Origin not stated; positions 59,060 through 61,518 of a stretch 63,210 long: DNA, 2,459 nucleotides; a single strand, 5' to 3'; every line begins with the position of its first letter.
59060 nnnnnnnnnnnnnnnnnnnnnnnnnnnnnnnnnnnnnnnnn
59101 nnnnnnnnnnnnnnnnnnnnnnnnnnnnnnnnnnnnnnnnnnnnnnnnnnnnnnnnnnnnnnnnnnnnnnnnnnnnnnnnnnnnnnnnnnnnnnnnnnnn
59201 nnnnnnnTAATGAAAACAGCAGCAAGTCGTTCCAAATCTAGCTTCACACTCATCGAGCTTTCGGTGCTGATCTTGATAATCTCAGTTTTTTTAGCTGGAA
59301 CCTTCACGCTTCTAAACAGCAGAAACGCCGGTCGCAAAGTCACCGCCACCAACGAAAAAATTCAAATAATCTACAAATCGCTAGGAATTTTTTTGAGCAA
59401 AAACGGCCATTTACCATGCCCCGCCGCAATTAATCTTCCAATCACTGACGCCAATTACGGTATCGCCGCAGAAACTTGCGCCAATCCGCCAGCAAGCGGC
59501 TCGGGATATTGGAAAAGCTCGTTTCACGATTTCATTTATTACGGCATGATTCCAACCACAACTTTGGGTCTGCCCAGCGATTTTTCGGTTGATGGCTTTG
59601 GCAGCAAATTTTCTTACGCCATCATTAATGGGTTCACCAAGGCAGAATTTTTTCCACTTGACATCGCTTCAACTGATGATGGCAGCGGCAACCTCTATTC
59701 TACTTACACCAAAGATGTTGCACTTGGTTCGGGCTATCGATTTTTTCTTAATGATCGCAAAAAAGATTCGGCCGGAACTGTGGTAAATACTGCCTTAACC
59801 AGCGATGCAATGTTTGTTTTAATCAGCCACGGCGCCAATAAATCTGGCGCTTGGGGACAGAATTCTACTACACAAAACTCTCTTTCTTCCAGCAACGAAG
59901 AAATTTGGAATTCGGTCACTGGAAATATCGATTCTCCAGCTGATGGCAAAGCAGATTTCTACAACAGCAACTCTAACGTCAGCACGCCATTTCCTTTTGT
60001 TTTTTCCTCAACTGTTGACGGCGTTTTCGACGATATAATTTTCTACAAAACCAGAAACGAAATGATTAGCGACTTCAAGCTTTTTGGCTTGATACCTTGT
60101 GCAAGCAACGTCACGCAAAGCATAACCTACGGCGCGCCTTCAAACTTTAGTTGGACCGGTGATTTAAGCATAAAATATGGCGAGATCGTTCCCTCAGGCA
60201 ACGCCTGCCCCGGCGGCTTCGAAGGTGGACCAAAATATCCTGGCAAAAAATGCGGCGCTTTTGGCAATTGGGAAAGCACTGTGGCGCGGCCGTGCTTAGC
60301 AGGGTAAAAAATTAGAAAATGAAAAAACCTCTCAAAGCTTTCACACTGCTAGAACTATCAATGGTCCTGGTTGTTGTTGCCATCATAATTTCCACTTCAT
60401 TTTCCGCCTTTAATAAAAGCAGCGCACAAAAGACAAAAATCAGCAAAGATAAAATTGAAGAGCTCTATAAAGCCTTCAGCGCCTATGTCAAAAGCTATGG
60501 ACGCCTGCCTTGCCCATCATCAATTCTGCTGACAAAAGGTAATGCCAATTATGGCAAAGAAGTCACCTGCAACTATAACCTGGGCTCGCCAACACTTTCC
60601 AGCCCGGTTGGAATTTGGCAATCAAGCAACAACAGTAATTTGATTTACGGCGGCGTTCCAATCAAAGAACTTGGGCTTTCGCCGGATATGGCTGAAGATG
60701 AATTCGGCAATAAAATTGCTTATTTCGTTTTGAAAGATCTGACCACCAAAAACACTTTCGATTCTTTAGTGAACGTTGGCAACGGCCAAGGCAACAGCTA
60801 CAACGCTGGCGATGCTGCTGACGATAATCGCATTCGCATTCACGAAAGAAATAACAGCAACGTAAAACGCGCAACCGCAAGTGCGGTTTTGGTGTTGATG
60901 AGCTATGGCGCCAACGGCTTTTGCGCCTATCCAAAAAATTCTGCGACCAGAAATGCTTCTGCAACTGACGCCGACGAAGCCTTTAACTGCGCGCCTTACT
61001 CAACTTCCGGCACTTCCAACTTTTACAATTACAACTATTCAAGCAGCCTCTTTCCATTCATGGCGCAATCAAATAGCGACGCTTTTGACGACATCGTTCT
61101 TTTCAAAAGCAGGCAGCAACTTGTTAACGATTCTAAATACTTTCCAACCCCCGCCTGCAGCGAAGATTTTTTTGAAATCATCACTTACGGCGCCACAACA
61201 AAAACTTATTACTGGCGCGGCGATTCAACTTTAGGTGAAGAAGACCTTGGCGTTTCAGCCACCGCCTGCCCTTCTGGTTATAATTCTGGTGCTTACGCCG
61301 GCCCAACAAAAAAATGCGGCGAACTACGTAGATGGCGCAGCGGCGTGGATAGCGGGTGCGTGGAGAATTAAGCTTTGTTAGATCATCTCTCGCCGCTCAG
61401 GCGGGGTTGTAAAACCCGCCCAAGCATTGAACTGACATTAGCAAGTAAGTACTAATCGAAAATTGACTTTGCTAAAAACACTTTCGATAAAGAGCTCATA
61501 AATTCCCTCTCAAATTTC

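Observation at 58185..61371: Three tandem ~350-aa pilin-like paralogues with a non-glycine residue at the prepilin cleavage site and no pilus machinery nearby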

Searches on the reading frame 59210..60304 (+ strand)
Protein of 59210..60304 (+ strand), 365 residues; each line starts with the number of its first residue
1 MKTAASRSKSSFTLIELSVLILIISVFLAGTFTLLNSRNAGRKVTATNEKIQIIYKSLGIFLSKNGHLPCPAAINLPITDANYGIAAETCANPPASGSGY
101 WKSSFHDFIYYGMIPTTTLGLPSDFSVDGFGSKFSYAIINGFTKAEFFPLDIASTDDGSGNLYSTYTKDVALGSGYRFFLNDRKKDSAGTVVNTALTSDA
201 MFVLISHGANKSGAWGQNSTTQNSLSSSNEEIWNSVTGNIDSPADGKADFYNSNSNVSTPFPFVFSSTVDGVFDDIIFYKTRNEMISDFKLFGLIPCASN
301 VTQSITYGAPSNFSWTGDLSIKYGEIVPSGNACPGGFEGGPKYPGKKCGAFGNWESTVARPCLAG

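Call 4: search_protein_families(library=pfam, proteins=[window:59210-60304:+], max_evalue=1)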
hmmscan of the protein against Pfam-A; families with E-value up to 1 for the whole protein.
window:59210-60304:+ (365 aa): 1 family
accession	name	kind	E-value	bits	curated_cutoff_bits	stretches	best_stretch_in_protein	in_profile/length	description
PF07963.17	N_methyl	-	0.019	15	21.2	1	7-31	2-26/27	Prokaryotic N-terminal methylation motif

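Call 5: search_protein_families(library=ncbifam, proteins=[window:59210-60304:+], max_evalue=1)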
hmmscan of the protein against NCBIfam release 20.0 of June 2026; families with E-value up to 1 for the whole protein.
window:59210-60304:+ (365 aa): 3 families
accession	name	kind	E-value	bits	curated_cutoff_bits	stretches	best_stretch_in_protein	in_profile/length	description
TIGR01710.1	typeII_sec_gspG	equivalog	0.015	15.3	88.85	1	11-70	2-61/134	type II secretion system major pseudopilin GspG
NF040999.1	pilin_ComGC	equivalog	0.049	13.8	75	1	10-28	2-20/84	competence type IV pilus major pilin ComGC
NF040982.1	ComGD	equivalog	0.39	11.1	70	1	10-38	2-29/139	competence type IV pilus minor pilin ComGD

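Call 8: find_homologous_proteins(query=window:59210-60304:+, max_evalue=0.001)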
Query window:59210-60304:+ (365 aa): 32 proteins with E <= 0.001 among 2788 candidates.
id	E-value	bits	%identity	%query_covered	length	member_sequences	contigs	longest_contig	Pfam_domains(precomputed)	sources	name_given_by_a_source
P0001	1.6e-211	720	85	100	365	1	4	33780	-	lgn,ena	-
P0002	8.0e-140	484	57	100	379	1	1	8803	-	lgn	-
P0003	1.5e-119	418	51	99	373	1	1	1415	-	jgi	jgi:hypothetical protein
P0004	3.4e-110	387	52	99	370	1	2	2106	-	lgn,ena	-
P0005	1.0e-87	313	45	100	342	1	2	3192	-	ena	-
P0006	2.9e-86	308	47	98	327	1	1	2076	-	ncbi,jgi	jgi:prepilin-type N-terminal cleavage/methylation domain-containing protein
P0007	1.5e-84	303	44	99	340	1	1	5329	PF07963.18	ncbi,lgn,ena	-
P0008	3.0e-75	272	42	99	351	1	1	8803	-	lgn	-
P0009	2.2e-71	259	43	97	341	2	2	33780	PF07963.18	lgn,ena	-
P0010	3.4e-71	259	43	97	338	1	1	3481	-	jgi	jgi:prepilin-type N-terminal cleavage/methylation domain-containing protein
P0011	1.6e-70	257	40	99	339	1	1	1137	-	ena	-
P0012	4.6e-45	173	35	97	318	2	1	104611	-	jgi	jgi:prepilin-type N-terminal cleavage/methylation domain-containing protein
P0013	7.0e-45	172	32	99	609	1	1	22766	PF21722.5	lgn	-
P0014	4.6e-44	169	37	98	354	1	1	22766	PF07963.18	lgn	-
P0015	5.2e-43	166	34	97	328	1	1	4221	-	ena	-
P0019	3.6e-39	153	34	97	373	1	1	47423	PF07963.18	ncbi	-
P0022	7.6e-32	129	36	81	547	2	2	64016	PF21722.5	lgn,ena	-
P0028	7.9e-23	100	30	96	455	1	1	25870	-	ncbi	-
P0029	9.7e-15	73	30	82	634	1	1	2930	PF13385.14,PF10102.15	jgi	jgi:prepilin-type N-terminal cleavage/methylation domain-containing protein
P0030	2.4e-14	72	26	81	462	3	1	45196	PF07963.18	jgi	jgi:prepilin-type N-terminal cleavage/methylation domain-containing protein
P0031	2.1e-12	65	31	36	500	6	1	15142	-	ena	-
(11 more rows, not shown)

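Call 15: find_encoding_contigs(protein=P0012, flank=10000, max_places=3)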
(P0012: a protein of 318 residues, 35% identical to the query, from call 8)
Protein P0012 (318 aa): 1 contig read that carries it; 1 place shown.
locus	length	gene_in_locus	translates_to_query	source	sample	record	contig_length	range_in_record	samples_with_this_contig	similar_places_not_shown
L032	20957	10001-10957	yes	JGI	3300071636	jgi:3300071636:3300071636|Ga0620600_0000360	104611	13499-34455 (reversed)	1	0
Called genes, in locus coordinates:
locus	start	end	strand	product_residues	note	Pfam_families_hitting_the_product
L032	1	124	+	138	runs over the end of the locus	PF11964:SpoIIAA-like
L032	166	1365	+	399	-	PF00389:2-Hacid_dh, PF02826:2-Hacid_dh_C, PF22629:ACT_AHAS_ss (weak)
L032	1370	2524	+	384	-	-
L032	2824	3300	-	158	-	PF13175:AAA_15, PF13304:AAA_21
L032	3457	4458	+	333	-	PF02661:Fic, PF00376:MerR, PF13411:MerR_1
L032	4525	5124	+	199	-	PF02661:Fic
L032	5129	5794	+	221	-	PF00702:Hydrolase, PF12710:HAD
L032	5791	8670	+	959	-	PF01565:FAD_binding_4, PF02913:FAD-oxidase_C, PF13183:Fer4_8 (weak)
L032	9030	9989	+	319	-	-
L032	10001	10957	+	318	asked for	-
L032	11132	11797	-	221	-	-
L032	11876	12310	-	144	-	-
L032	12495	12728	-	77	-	-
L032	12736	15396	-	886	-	PF01326:PPDK_N, PF00391:PEP-utilizers, PF02896:PEP-utilizers_C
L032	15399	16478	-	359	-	PF08713:DNA_alkylation (weak)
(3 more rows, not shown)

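Call 16: find_encoding_contigs(protein=P0022, flank=10000, max_places=3)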
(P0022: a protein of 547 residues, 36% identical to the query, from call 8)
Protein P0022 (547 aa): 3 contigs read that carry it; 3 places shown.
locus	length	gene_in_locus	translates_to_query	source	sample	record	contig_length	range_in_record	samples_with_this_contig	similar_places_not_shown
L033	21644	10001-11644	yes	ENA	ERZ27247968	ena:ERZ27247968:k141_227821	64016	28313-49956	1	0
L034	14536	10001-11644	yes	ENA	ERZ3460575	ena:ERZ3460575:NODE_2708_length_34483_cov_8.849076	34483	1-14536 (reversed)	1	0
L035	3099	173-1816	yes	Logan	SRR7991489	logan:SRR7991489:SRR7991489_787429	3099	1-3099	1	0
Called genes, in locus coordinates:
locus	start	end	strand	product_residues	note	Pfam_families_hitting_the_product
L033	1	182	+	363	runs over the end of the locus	PF16822:ALGX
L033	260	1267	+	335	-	PF00586:AIRS, PF02769:AIRS_C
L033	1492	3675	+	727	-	PF01553:Acyltransferase, PF00561:Abhydrolase_1 (faint), PF12146:Hydrolase_4, PF12697:Abhydrolase_6 (faint)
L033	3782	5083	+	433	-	PF03743:TrbI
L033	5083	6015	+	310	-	PF03618:Kinase-PPPase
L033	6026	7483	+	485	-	PF00072:Response_reg, PF07728:AAA_5 (faint), PF00158:Sigma54_activat, PF14532:Sigma54_activ_2, PF07724:AAA_2 (faint), PF25601:AAA_lid_14, PF02954:HTH_8 (weak)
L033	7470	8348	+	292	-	PF00483:NTP_transferase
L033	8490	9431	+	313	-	PF00698:Acyl_transf_1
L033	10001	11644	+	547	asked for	PF21722:Gly_rich_2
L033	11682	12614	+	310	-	-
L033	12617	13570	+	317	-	-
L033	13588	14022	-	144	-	-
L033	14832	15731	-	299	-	PF02219:MTHFR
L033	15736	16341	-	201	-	PF00156:Pribosyltran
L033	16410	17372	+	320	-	PF01380:SIS, PF00571:CBS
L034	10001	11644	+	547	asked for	PF21722:Gly_rich_2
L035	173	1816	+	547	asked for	PF21722:Gly_rich_2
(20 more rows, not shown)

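Call 37: find_encoding_contigs(protein=P0030, flank=10000, max_places=2)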
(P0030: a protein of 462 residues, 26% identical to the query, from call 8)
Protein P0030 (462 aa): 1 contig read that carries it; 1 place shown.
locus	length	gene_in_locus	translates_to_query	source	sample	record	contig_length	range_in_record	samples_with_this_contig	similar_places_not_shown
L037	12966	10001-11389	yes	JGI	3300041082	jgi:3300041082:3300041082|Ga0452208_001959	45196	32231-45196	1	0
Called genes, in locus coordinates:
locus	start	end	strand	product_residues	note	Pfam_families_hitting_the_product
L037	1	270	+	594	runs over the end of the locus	PF13191:AAA_16, PF13401:AAA_22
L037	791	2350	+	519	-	-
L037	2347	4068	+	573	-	PF13424:TPR_12 (faint), PF13428:TPR_14 (faint), PF23914:TPR_CcmH_CycH (faint), PF00515:TPR_1 (faint), PF07719:TPR_2 (faint), PF13432:TPR_16 (weak), PF14559:TPR_19, PF13432:TPR_16 (weak), +4 more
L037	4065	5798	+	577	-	PF13401:AAA_22 (faint), PF05157:MshEN, PF00437:T2SSE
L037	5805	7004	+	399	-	PF28597:T2SSF_N, PF00482:T2SSF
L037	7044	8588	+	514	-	-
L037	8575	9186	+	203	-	-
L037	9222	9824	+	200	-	-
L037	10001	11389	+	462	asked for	PF07963:N_methyl (weak)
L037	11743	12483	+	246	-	-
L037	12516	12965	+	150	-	?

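Call 38: find_encoding_contigs(protein=P0019, flank=10000, max_places=2)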
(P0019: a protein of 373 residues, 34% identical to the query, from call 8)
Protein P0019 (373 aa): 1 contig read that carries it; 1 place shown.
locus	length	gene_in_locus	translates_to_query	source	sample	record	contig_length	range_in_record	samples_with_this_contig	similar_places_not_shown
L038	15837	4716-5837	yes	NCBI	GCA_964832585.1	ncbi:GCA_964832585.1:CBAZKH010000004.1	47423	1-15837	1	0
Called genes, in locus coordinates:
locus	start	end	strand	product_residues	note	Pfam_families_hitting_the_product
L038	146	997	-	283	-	PF08479:POTRA_2, PF17287:POTRA_3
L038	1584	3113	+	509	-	-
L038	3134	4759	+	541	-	-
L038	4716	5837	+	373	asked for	PF07963:N_methyl (weak)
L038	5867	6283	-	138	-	-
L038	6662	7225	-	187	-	PF00731:AIRC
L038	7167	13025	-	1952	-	-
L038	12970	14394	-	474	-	PF21799:MurD-like_N (faint), PF08245:Mur_ligase_M, PF02875:Mur_ligase_C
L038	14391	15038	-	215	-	PF00834:Ribul_P_3_epim, PF01884:PcrB (faint)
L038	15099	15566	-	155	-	PF09923:DUF2155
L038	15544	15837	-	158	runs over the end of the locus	PF02470:MlaD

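Call 41: find_encoding_contigs(protein=P0001, flank=10000, max_places=3)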
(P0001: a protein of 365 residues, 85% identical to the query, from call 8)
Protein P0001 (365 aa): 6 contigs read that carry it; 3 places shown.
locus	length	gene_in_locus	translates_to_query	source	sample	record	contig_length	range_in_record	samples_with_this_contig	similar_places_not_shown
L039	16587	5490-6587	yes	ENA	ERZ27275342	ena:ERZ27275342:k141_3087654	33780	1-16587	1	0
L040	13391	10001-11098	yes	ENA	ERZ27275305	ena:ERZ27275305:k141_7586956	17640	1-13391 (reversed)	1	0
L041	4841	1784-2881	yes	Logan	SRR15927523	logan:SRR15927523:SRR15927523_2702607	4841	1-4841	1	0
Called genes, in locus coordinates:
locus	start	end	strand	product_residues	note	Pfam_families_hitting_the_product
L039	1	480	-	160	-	?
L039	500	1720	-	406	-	PF02403:Seryl_tRNA_N, PF00587:tRNA-synt_2b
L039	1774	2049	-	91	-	PF15738:YafQ_toxin, PF05016:ParE_toxin (weak)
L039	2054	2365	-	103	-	-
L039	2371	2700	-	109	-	-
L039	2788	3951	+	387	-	PF04389:Peptidase_M28 (weak), PF01546:Peptidase_M20, PF07687:M20_dimer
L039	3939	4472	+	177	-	PF04608:PgpA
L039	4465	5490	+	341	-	PF07963:N_methyl (faint)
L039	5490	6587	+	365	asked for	-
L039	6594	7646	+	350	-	-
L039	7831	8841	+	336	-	PF00146:NADHdh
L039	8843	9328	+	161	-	PF13183:Fer4_8 (faint), PF14697:Fer4_21 (faint), PF12797:Fer4_2 (faint), PF13237:Fer4_10 (weak), PF12800:Fer4_4 (faint), PF12838:Fer4_7, PF13187:Fer4_9, PF00037:Fer4, +2 more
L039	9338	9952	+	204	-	PF00499:Oxidored_q3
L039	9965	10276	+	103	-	PF00420:Oxidored_q2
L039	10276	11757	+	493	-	PF13475:DUF4116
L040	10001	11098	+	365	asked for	-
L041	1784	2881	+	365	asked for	-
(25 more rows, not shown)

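Call 73: search_protein_families(library=pfam, proteins=[P0030, L037:11740-12480:+, P0029, P0013, P0031, P0028], max_evalue=1)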
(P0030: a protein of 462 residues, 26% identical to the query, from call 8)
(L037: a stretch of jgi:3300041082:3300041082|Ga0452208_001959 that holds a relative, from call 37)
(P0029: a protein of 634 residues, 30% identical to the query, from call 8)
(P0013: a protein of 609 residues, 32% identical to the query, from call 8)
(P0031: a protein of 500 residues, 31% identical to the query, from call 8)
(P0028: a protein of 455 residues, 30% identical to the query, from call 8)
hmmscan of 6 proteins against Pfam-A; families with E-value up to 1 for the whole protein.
P0030 (462 aa): 2 families
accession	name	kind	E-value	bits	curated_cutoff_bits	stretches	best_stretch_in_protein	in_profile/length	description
PF07963.17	N_methyl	-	2.3e-06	27.3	21.2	1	9-31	2-24/27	Prokaryotic N-terminal methylation motif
PF08334.16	T2SSG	-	0.0028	18.1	21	0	38-71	3-36/108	Type II secretion system (T2SS), protein G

L037:11740-12480:+ (247 aa): 0 families

P0029 (634 aa): 4 families
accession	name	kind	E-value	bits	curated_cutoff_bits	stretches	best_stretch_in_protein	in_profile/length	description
PF13385.13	Laminin_G_3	-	9.3e-21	75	27.6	1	463-612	10-150/151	Concanavalin A-like lectin/glucanases superfamily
PF10102.14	DUF2341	-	4.7e-07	30.6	23.4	1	329-392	1-61/84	Domain of unknown function (DUF2341)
PF07963.17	N_methyl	-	0.0036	17.3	21.2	1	15-37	4-26/27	Prokaryotic N-terminal methylation motif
PF08334.16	T2SSG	-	0.0061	17.1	21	0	46-76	7-37/108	Type II secretion system (T2SS), protein G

P0013 (609 aa): 3 families
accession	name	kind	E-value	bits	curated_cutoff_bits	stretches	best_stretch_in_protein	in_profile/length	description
PF21722.4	Gly_rich_2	-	5.5e-14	53.1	24.3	1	355-607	2-225/226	Glycine-rich domain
PF07963.17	N_methyl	-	0.00064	19.6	21.2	1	11-33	3-25/27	Prokaryotic N-terminal methylation motif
PF02793.27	HRM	-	0.024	15.5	26.2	1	280-321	11-53/66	Hormone receptor domain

P0031 (500 aa): 2 families
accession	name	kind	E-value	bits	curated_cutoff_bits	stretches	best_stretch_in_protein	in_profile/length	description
PF04573.17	SPC22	-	0.023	14.6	25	1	375-422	76-123/173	Signal peptidase subunit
PF07963.17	N_methyl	-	0.033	14.2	21.2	1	4-27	2-25/27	Prokaryotic N-terminal methylation motif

P0028 (455 aa): 2 families
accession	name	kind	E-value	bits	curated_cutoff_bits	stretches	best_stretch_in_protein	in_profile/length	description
PF07963.17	N_methyl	-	0.00026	20.9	21.2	1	4-28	2-26/27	Prokaryotic N-terminal methylation motif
PF01343.23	Peptidase_S49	-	0.028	14.8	24.9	1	40-80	84-124/154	Peptidase family S49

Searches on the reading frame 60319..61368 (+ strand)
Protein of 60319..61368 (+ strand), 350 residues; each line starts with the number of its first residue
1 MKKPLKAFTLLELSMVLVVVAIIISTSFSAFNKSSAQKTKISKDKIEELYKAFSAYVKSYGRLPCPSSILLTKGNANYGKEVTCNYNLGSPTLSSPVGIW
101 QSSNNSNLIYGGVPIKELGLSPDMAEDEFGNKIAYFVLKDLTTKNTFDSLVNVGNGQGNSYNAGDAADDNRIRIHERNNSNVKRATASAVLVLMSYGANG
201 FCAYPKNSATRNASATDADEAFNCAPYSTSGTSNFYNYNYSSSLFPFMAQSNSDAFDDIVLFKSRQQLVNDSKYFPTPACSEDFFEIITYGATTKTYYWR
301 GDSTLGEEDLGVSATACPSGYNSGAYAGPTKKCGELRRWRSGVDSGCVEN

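Call 4: search_protein_families(library=pfam, proteins=[window:60319-61368:+], max_evalue=1)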
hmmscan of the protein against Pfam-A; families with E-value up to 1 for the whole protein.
window:60319-61368:+ (350 aa): 2 families
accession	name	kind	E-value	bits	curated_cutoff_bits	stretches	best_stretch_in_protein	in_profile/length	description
PF07963.17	N_methyl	-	0.0036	17.3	21.2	1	6-25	5-24/27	Prokaryotic N-terminal methylation motif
PF09373.15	PMBR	-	0.049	14.2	24.9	1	40-64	4-28/33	Pseudomurein-binding repeat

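Call 5: search_protein_families(library=ncbifam, proteins=[window:60319-61368:+], max_evalue=1)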
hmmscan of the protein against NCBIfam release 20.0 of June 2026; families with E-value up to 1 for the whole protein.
window:60319-61368:+ (350 aa): 8 families
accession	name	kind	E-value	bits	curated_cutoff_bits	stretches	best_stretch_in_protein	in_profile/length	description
TIGR02532.1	IV_pilin_GFxxxE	domain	0.0005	19.8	16.3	1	7-25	3-21/24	prepilin-type N-terminal cleavage/methylation domain-containing protein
TIGR01710.1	typeII_sec_gspG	equivalog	0.0035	17.4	88.85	1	7-65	2-61/134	type II secretion system major pseudopilin GspG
NF040982.1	ComGD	equivalog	0.0036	17.7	70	1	6-51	2-48/139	competence type IV pilus minor pilin ComGD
NF040999.1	pilin_ComGC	equivalog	0.0073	16.5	75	1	6-60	2-53/84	competence type IV pilus major pilin ComGC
TIGR01708.2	typeII_sec_gspH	equivalog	0.015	15.3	80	1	8-43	4-38/169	type II secretion system minor pseudopilin GspH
NF041013.1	T4P_ComGE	equivalog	0.024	14.7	49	1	5-44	3-42/83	competence type IV pilus minor pilin ComGE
NF041002.1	pilin_ComGF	equivalog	0.048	13.9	80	1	6-53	2-48/139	competence type IV pilus minor pilin ComGF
TIGR02596.1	TIGR02596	subfamily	0.059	13.4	70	1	8-34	1-27/196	Verru_Chthon cassette protein D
